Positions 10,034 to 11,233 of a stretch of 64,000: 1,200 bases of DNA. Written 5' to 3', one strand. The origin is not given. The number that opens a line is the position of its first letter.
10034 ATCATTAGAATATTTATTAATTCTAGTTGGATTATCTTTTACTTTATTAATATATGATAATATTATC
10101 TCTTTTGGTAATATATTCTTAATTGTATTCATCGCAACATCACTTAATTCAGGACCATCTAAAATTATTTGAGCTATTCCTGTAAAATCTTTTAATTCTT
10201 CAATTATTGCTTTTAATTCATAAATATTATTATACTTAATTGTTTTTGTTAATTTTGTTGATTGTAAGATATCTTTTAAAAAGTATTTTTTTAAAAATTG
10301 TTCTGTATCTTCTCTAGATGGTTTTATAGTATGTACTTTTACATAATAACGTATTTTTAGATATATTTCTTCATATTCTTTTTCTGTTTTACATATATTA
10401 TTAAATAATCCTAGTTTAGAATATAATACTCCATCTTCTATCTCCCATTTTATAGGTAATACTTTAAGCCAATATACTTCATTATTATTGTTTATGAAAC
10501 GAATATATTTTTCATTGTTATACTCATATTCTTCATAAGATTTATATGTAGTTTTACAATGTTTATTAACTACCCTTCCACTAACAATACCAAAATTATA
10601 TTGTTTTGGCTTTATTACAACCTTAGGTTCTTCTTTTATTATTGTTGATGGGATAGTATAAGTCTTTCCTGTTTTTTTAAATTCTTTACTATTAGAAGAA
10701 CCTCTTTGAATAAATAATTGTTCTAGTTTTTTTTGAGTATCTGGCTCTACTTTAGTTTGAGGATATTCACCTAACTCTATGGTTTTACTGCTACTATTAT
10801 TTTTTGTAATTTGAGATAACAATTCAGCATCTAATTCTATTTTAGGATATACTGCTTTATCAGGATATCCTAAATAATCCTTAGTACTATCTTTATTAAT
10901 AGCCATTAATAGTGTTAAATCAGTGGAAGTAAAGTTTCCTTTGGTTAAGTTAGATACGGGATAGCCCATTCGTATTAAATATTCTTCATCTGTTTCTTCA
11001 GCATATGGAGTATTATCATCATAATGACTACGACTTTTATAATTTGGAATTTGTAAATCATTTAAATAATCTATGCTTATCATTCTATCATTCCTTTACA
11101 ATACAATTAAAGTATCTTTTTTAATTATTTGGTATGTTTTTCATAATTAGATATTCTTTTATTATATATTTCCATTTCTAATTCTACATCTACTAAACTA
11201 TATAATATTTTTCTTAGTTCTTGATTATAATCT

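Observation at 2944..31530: Agmatine deiminase cluster split from its carbamate kinase by about 24 kb of potABCD plus paralog array; serpin sits where aguC is expected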

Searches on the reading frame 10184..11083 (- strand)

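Call 92: search_protein_families(library=pfam, proteins=[window:10184-11083:-], max_evalue=10)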
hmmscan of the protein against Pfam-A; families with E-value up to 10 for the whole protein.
window:10184-11083:- (300 aa): 2 families
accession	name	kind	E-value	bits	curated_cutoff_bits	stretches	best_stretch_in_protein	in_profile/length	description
PF04533.18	Herpes_U44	-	0.025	14.6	25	1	221-296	24-96/202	Herpes virus U44 protein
PF20466.3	MmeI_TRD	-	0.025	14.4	27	1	89-177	94-181/207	MmeI, target recognition domain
